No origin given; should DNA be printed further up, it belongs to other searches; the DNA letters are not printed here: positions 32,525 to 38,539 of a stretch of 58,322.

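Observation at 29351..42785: Duplicated 'Crp-family regulator + giant peptidoglycan-tethered binding protein' island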

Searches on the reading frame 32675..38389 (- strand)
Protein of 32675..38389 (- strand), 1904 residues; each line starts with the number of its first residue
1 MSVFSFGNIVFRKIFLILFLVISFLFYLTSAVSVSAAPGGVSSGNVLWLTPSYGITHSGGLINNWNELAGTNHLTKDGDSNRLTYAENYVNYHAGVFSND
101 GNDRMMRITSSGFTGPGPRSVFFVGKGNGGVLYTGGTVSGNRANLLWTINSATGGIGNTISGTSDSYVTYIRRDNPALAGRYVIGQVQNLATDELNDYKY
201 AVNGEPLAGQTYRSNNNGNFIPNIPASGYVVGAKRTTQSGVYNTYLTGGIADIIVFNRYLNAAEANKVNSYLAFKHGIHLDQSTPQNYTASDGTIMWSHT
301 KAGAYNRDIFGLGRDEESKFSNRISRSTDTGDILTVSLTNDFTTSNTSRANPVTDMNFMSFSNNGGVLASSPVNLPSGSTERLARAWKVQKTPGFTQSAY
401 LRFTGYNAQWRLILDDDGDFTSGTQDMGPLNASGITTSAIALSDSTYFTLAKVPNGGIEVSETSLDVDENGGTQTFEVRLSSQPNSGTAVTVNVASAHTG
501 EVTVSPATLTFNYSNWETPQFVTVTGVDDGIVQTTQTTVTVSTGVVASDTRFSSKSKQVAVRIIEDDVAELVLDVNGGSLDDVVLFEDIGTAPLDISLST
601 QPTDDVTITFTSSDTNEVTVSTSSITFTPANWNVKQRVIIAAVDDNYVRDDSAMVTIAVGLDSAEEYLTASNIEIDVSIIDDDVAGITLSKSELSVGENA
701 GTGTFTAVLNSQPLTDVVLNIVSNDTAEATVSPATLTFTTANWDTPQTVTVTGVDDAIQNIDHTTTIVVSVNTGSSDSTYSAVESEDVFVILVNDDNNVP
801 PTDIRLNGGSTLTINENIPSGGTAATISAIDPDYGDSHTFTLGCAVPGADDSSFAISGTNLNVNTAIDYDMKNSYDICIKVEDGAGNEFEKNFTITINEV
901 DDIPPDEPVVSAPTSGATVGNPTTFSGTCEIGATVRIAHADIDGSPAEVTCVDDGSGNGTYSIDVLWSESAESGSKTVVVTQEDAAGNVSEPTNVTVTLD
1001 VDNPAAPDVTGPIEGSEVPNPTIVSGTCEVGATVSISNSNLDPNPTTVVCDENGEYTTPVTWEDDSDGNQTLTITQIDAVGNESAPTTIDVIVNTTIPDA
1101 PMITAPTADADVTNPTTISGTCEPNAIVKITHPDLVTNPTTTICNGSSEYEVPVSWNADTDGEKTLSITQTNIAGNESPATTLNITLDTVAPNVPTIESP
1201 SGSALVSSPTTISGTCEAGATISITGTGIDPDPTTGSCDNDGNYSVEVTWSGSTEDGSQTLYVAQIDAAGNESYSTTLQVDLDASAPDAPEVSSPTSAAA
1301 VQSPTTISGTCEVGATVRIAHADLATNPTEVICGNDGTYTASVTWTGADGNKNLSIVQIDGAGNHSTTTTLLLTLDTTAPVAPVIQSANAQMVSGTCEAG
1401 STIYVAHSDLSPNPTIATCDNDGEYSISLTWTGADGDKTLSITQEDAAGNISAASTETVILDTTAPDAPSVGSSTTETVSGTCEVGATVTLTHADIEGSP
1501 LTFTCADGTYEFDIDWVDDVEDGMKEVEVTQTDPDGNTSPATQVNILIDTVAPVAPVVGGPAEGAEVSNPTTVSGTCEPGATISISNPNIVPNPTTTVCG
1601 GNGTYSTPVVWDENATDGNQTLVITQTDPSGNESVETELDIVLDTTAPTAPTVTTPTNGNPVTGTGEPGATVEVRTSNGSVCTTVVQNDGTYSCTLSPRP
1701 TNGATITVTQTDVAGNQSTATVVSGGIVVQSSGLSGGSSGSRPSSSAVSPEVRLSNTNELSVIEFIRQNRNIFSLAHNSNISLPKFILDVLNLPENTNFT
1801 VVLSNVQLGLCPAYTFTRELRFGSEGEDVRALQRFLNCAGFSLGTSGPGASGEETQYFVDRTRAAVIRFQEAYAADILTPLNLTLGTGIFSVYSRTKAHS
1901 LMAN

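Call 9: search_protein_families(library=pfam, proteins=[window:32675-38389:-], max_evalue=0.01)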
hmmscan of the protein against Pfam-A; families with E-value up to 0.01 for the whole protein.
window:32675-38389:- (1904 aa): 5 families
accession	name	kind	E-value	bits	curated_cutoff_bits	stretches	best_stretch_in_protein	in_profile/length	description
PF17936.7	Big_6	-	7.1e-84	276.6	27.6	9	1647-1723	1-79/83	Bacterial Ig domain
PF19077.6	Big_13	-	1.9e-34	118.6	27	8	1394-1463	32-102/102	Bacterial Ig-like domain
PF01471.23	PG_binding_1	-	2.9e-07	31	23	1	1826-1873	2-41/57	Putative peptidoglycan binding domain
PF10648.15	Gmad2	-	1.1e-06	29.2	25.7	0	909-987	3-84/86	Immunoglobulin-like domain of bacterial spore germination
PF00028.23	Cadherin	-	4e-06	27.6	28.8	1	812-898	3-91/93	Cadherin domain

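Call 81: search_protein_families(library=ncbifam, proteins=[window:32675-38389:-], max_evalue=0.001)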
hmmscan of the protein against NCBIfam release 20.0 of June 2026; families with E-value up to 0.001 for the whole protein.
window:32675-38389:- (1904 aa): 4 families
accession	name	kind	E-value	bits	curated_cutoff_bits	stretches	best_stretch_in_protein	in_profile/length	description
NF040520.1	Ig_like_BLP2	equivalog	3e-74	250.5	750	4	1388-1725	179-503/730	Ig-like repeat protein Blp2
NF033510.3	Ca_tandemer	repeat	4.6e-49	164.8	50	8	1655-1718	28-96/96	Ca2+-stabilized repeat-containing adhesin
NF047446.1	barrel_OmpL47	domain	5.1e-10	39.7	40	0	1055-1093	32-68/68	OmpL47-type beta-barrel domain-containing protein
NF047441.1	Lepto_OmpL47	equivalog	3.6e-06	26.8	250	0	1255-1467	111-328/336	multi-beta-barrel domain surface protein OmpL47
